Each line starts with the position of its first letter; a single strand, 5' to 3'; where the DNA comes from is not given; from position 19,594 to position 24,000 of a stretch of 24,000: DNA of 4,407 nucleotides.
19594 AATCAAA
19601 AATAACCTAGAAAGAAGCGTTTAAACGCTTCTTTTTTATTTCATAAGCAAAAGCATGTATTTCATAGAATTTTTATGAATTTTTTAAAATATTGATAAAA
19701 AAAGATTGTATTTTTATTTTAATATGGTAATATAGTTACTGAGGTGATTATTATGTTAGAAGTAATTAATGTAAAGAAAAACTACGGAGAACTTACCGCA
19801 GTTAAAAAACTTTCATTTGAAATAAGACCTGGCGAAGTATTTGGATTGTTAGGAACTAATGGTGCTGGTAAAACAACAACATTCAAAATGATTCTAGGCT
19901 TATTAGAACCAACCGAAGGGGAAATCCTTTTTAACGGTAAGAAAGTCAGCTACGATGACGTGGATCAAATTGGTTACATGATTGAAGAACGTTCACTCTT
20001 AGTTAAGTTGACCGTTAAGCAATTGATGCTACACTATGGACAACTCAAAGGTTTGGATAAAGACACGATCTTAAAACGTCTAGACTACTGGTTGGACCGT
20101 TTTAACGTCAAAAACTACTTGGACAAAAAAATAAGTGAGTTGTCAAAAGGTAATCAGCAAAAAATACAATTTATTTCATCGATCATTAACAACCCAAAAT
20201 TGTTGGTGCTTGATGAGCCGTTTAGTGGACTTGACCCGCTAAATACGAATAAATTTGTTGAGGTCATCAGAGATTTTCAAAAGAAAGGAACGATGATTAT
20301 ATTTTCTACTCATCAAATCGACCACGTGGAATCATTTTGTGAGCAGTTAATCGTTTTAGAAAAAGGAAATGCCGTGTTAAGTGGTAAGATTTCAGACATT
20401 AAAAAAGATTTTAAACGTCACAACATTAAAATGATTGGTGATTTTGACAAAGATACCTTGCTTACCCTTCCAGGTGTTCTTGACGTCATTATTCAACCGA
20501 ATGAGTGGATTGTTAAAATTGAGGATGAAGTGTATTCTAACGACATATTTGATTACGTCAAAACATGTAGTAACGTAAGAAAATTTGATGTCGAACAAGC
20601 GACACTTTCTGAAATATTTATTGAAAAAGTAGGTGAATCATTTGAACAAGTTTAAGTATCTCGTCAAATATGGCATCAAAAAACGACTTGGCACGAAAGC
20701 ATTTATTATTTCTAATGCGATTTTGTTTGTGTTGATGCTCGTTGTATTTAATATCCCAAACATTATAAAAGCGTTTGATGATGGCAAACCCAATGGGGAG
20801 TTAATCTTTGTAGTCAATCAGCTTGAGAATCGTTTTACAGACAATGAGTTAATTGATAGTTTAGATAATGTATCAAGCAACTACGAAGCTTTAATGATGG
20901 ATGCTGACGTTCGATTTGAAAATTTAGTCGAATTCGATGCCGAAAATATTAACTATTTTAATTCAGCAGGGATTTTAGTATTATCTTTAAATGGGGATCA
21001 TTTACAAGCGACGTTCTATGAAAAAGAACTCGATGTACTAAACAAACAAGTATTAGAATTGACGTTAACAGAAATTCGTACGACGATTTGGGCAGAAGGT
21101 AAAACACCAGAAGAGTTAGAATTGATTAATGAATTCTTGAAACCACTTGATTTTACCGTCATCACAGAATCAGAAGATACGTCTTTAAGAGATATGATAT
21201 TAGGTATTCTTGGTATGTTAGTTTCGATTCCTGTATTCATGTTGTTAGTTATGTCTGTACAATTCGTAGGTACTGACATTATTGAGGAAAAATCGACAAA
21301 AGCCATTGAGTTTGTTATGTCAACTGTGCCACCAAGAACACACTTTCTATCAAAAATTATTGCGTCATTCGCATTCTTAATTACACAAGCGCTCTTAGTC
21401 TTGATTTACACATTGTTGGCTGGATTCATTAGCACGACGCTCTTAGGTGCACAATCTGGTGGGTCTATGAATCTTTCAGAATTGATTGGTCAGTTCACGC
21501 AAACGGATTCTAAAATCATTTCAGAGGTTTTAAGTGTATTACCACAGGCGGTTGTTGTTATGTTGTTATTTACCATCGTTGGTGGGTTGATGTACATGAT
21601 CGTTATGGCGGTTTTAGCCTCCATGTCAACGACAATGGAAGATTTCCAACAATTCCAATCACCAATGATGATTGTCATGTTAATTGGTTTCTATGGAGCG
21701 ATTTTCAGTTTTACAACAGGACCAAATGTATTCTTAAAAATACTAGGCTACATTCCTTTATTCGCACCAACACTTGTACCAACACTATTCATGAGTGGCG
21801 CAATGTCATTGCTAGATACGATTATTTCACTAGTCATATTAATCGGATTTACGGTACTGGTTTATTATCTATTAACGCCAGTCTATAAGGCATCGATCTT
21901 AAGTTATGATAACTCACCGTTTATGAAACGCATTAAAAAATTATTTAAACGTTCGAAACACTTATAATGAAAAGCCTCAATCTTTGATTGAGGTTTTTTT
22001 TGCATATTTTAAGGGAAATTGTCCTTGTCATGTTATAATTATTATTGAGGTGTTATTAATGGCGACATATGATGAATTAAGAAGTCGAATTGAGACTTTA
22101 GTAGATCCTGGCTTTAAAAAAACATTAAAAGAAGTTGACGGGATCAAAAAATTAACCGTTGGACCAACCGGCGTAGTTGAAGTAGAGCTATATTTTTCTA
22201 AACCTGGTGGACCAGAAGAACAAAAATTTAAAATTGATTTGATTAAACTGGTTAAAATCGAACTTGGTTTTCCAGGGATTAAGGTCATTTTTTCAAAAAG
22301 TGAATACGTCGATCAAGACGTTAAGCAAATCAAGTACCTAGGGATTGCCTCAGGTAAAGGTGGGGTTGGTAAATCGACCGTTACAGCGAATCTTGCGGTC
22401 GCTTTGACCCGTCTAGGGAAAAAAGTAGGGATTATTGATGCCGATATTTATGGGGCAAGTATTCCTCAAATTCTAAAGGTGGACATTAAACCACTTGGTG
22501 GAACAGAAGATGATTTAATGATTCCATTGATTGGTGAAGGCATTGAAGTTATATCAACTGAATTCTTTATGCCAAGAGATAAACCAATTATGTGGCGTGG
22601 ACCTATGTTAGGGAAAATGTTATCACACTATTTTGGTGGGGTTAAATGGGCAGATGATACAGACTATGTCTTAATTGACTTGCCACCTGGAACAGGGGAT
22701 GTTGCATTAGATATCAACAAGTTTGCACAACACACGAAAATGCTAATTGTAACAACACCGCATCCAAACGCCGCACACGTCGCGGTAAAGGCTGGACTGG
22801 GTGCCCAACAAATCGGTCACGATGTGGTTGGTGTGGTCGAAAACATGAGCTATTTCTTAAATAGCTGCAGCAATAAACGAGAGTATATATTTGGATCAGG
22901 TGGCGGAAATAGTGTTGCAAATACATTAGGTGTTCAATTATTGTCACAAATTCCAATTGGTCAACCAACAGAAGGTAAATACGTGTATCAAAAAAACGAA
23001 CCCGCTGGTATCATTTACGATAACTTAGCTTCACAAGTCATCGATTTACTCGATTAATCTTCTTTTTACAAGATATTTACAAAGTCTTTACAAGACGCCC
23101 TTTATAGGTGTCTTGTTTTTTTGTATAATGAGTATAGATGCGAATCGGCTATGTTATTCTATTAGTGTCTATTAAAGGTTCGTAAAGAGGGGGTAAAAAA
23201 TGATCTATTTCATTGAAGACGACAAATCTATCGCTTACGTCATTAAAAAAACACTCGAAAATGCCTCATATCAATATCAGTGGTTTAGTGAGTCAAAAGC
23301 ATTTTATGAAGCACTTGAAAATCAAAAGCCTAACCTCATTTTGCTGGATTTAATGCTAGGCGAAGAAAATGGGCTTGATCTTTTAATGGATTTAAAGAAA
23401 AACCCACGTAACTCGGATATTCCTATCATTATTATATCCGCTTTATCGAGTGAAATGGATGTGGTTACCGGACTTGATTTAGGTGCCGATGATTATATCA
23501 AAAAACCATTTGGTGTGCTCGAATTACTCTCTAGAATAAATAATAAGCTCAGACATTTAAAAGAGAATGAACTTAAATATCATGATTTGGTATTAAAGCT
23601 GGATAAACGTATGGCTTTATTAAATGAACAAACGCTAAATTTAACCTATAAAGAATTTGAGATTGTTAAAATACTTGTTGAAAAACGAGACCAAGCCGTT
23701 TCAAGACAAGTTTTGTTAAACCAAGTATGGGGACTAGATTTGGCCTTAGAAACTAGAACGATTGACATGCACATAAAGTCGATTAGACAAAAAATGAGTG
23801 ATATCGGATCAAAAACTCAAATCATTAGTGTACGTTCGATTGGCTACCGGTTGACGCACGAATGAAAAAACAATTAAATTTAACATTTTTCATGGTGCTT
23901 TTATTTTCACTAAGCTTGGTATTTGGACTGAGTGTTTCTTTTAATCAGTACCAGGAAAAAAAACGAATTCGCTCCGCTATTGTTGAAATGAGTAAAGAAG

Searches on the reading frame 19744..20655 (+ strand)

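Call 10: search_protein_families(library=pfam, proteins=[window:19744-20655:+])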
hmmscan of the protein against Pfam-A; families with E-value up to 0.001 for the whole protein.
window:19744-20655:+ (303 aa): 3 families
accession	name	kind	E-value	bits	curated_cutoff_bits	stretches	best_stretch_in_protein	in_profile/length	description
PF00005.33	ABC_tran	-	9.9e-30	104.4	25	1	21-160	2-136/137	ABC transporter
PF13732.12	DrrA1-3_C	-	1.3e-15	58.3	27.4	1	214-296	1-81/81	ATP-binding protein DrrA1-3-like, C-terminal domain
PF13304.12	AAA_21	-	7.4e-15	56.2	27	1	130-191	235-299/304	AAA domain, putative AbiEii toxin, Type IV TA system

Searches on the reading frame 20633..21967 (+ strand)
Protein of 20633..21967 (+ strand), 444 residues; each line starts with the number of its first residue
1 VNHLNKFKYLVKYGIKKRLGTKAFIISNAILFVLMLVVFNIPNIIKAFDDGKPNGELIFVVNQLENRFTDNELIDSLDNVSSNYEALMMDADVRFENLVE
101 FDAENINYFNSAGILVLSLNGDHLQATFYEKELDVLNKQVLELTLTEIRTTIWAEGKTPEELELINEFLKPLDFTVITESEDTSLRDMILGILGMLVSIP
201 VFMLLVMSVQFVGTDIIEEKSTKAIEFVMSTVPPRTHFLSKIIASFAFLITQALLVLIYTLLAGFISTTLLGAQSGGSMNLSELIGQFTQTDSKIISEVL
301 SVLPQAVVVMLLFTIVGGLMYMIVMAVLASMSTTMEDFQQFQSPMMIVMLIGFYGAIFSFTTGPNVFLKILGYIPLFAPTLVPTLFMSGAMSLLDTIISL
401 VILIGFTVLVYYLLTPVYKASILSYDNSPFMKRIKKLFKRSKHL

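Call 10: search_protein_families(library=pfam, proteins=[window:20633-21967:+])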
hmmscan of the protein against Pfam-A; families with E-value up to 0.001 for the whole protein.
window:20633-21967:+ (444 aa): 1 family
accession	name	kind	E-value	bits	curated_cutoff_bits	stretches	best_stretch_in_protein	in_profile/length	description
PF12698.13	ABC2_membrane_3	-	3.7e-24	85.9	31.6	1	23-412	2-343/347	ABC-2 family transporter protein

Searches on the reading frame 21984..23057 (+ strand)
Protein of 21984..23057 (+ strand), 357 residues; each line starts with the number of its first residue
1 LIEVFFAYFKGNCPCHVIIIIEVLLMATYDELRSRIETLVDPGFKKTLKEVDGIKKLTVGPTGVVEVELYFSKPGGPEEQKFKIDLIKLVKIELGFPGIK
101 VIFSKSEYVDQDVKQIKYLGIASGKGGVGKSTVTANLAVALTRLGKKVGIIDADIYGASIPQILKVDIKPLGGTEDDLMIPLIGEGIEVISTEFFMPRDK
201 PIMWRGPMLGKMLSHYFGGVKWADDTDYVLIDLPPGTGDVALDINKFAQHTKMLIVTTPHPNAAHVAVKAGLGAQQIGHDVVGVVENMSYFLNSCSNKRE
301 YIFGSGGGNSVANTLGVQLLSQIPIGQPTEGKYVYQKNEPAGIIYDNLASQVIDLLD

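Call 73: search_protein_families(library=pfam, proteins=[window:21984-23057:+])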
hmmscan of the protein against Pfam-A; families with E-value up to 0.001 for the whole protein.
window:21984-23057:+ (357 aa): 7 families
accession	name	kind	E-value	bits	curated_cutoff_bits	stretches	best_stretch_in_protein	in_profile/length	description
PF10609.15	ParA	-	3.3e-69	233.5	27.1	1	118-329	5-215/246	NUBPL iron-transfer P-loop NTPase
PF01656.29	CbiA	-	6.5e-12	46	25.4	1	121-236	3-54/125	CobQ/CobB/MinD/ParA nucleotide binding domain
PF13614.12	AAA_31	-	1.8e-10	41.5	27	1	117-155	2-40/177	AAA domain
PF06564.18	CBP_BcsQ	-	2.4e-06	27.7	21.3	1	118-153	3-38/234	Cellulose biosynthesis protein BcsQ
PF00142.24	Fer4_NifH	-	2.4e-06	27.7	25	1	124-155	7-38/271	4Fe-4S iron sulfur cluster binding proteins, NifH/frxC family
PF09140.17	MipZ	-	3.5e-06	27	20.7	1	121-160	5-44/262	ATPase MipZ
PF02374.21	ArsA_ATPase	-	1.1e-05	25.3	24.3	1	122-154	6-38/305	Anion-transporting ATPase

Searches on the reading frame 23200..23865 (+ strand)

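Call 10: search_protein_families(library=pfam, proteins=[window:23200-23865:+])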
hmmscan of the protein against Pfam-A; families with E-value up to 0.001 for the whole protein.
window:23200-23865:+ (221 aa): 2 families
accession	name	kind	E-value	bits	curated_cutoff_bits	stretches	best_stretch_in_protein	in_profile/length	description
PF00072.30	Response_reg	-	7.9e-24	84.4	30.2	1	3-113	2-110/111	Response regulator receiver domain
PF00486.34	Trans_reg_C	-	9.5e-21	74.1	26.2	1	144-218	2-77/77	Transcriptional regulatory protein, C terminal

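Call 76: search_protein_families(library=ncbifam, proteins=[window:23200-23862:+], max_evalue=1e-10)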
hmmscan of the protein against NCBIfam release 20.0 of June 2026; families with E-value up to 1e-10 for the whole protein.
window:23200-23862:+ (221 aa): 49 families (the best 25 are shown)
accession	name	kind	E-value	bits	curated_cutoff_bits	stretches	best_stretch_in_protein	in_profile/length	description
TIGR02154.1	PhoB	equivalog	9e-52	175.6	296.2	1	2-218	5-225/226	phosphate regulon transcriptional regulator PhoB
NF040689.1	MtrAB_MtrA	equivalog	1.2e-49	168.6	300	1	2-218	1-218/219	MtrAB system response regulator MtrA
NF053854.1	RespRegPhoBBctds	equivalog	3.1e-47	160.8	270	1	3-217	2-223/225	two-component system response regulator PhoB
NF045944.1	ResRegRpaBCyano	equivalog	2.5e-42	144.8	330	1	5-218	3-227/229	response regulator transcription factor RpaB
NF040534.1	resp_reg_YycF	equivalog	2.4e-41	141.5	340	1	2-219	3-228/231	response regulator YycF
NF008296.0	PRK11083.1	equivalog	4.2e-41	140.8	273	1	2-219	6-226/228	two-component system response regulator CreB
NF033117.2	vanR_ACDEGLN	exception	5.9e-40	137.2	350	1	3-218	2-225/226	VanR-ABDEGLN family response regulator transcription factor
NF007982.1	PRK10710.1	equivalog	8.6e-40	136.8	380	1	2-218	10-227/235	envelope stress response regulator BaeR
NF045914.1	RespRegNblR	equivalog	1.5e-38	132.6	300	1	2-218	9-225/228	response regulator transcription factor NblR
NF041734.1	resp_reg_RppA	equivalog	1.1e-37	129.6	250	1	2-219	3-228/229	two-component system response regulator RppA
NF007928.2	PRK10643.1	equivalog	2.9e-37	128.4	330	1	2-218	3-216/216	two-component system response regulator PmrA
TIGR01387.1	cztR_silR_copR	subfamily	1.4e-36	126.2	279.2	1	2-218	1-218/218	heavy metal response regulator transcription factor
NF041733.1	resp_reg_CseB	equivalog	1.7e-35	122.5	350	1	2-219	3-227/228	two-component system response regulator CseB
NF007546.0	PRK10161.1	equivalog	2.1e-35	122.4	471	1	2-219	5-226/229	phosphate response regulator transcription factor PhoB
NF012023.0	PRK15479.1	equivalog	2.2e-34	119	337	1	4-219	5-218/224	transcriptional regulator TctD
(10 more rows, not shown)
